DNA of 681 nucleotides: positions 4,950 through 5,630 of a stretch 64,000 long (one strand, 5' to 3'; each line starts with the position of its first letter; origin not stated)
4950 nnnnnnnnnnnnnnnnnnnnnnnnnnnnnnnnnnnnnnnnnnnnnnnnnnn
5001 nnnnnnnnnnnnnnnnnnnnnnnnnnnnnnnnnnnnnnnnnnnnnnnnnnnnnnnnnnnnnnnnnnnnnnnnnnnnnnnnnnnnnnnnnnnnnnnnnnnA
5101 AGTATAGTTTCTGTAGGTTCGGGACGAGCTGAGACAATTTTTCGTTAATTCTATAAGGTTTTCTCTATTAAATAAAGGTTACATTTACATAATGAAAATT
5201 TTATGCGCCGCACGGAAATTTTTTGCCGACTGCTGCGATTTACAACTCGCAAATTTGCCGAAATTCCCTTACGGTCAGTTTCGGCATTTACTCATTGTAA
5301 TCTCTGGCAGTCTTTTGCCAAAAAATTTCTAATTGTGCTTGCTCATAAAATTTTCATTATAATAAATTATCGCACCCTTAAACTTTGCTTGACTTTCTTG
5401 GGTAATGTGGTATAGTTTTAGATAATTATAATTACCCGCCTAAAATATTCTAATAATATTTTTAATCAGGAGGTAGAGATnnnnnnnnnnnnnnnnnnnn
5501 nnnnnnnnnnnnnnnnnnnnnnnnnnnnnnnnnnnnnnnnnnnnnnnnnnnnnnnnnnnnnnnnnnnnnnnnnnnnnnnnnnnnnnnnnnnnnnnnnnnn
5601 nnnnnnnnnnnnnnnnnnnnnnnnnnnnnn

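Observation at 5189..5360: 172-nt hairpin element with perfect 17-bp termini between purA and the OmpA-like gene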

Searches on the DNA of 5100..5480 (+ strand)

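Call 35: search_dna_similar(query=window:5159-5378:+, collection=phages, mode=distant, max_evalue=1, max_rows=10)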
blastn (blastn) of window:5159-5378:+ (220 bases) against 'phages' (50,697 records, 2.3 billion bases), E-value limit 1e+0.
Records with a match: 2; places in all: 2; records where one place covers at least 80% of the query: 0.
Best place of each record, by identity: 80-90% 2.
By first word of the organism name: Prochlorococcus 2.
By host as written in the record: Prochlorococcus sp. NATL1A 2.
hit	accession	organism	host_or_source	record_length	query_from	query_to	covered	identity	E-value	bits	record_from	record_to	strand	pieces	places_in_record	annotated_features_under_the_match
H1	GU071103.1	Prochlorococcus phage P-SSM7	Prochlorococcus sp. NATL1A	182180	189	219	14%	87.1%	7e-1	39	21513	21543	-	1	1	2OG-Fe(II) oxygenase | hypothetical protein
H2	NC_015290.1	Prochlorococcus phage P-SSM7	Prochlorococcus sp. NATL1A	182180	189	219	14%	87.1%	7e-1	39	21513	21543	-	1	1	2OG-Fe(II) oxygenase | hypothetical protein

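Call 36: search_dna_similar(query=window:5159-5378:+, collection=plasmids, mode=distant, max_evalue=1, max_rows=10)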
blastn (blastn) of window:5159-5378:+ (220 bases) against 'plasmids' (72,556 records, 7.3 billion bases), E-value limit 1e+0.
Records with a match: 11; places in all: 19; records where one place covers at least 80% of the query: 0.
Best place of each record, by identity: 90-95% 5; 80-90% 6.
By first word of the organism name: Bacillus 9; Candidatus 1; Clostridium 1.
By predicted mobility (MOB-suite, as given by PLSDB): non-mobilizable 11.
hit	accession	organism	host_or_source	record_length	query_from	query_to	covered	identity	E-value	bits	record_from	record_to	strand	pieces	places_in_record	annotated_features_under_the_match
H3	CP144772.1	Candidatus Stammera capleta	insect metagenome,tissue sample,midgut ...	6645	165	212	22%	81.3%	5e-2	46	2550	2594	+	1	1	record has no annotation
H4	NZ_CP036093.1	Bacillus toyonensis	cell culture,soil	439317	144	176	15%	91.2%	5e-2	46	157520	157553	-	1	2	non-ribosomal peptide synthetase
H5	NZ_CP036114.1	Bacillus toyonensis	-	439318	144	176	15%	91.2%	5e-2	46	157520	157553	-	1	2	non-ribosomal peptide synthetase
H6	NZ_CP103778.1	Bacillus toyonensis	cell culture,Commercial plant nursery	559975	144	176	15%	91.2%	5e-2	46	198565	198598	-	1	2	non-ribosomal peptide synthetase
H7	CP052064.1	Bacillus thuringiensis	soil sample,soil sample from Harissa ...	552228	144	176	15%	91.2%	5e-2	46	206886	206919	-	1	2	amino acid adenylation domain-containing protein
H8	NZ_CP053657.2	Bacillus cereus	culture,soil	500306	144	176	15%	88.2%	6e-1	41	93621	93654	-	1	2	non-ribosomal peptide synthetase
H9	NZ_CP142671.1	Bacillus albus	cell culture,soil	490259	144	176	15%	88.2%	6e-1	41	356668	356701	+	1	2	non-ribosomal peptide synthase/polyketide synthase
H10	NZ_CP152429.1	Bacillus paramycoides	mixed culture,soil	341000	144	176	15%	88.2%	6e-1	41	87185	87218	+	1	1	amino acid adenylation domain-containing protein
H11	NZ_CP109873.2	Bacillus cereus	pepper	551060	144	176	15%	88.2%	6e-1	41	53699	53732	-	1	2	non-ribosomal peptide synthetase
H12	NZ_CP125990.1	Bacillus cereus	cell culture,soil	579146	144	176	15%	88.2%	6e-1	41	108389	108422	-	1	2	non-ribosomal peptide synthetase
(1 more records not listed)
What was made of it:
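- Tried and rejected: Phage and plasmid BLAST: only weak short matches (E 0.05-0.7) covering 14-22% of the query (calls 35, 36).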

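Call 44: search_rna_families(source=window, start=5100, end=5480, threshold=evalue, max_evalue=10)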
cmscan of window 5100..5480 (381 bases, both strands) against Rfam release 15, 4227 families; matches with E-value up to 10: 8.
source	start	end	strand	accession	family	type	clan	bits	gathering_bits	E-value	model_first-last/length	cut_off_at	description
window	5183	5367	-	RF04128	MIR8562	Gene; miRNA;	-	26.5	211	0.0059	1-242/242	no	MIR8562 microRNA precursor family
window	5183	5367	+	RF04128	MIR8562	Gene; miRNA;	-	22.7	211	0.041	1-242/242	no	MIR8562 microRNA precursor family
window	5233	5258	-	RF01103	UPD-PKc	Cis-reg;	-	16.9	40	3.9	1-29/29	no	Pseudoknot of upstream pseudoknot domain (UPD) of the 3'UTR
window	5237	5294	+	RF00384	Pox_AX_element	Cis-reg;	-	16.8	60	3.7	1-62/62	no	Poxvirus AX element late mRNA cis-regulatory element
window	5244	5411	-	RF02053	STnc430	Gene; sRNA;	-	15.8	47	6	1-162/162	no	Enterobacterial sRNA STnc430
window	5352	5372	-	RF03008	malK-II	Cis-reg;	-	14.6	52.9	8.1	23-42/50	no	malK-II RNA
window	5179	5225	-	RF02422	Bp1_738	Gene; sRNA;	-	11.2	45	6.5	1-208/208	no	Burkholderia sRNA Bp1_Cand738_SIPHT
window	5100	5205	+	RF02901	AaHKsRNA41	Gene; sRNA;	-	10.5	97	6.2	88-187/187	5'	Aggregatibacter sRNA 41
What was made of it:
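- On Any Rfam RNA family (including 6S RNA and known sRNAs): The best sub-threshold hit is a generic miRNA-precursor hairpin at 26.5 bits against 211 (call 44).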

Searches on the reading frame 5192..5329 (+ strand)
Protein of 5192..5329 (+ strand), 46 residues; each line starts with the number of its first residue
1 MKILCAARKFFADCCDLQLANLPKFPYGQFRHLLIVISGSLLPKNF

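Call 56: search_protein_families(library=pfam, proteins=[window:5192-5329:+], max_evalue=1)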
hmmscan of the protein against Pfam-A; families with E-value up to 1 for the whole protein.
seq(46 aa): 0 families

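Call 67: search_protein_representatives(protein=window:5192-5329:+)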
Query: 46 residues. Proteins with E-value up to 0.001 (for the whole library): 2; up to 1e-10: 0; up to 1e-30: 0. The best 2 are listed.
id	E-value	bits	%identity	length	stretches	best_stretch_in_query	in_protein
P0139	2.4e-04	36.7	41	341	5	10-26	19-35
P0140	3.9e-04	36.0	34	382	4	8-42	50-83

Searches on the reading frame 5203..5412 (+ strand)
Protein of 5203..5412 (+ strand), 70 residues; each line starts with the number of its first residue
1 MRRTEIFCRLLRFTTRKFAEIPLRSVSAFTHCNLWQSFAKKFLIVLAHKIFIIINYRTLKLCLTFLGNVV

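Call 46: find_homologous_proteins(query=window:5203-5412:+, max_evalue=10)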
Query seq(70 aa): no candidate shares three 5-residue words with the query. No homologue found.
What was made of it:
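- Tried and rejected: The 70-aa ORF found no candidates (call 46).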

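Call 56: search_protein_families(library=pfam, proteins=[window:5203-5412:+], max_evalue=1)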
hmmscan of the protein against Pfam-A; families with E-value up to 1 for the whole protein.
seq(70 aa): 1 family
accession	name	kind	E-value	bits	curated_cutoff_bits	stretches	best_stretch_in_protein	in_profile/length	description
PF10825.13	DUF2752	-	0.033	14.7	27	1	23-53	17-47/49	Protein of unknown function (DUF2752)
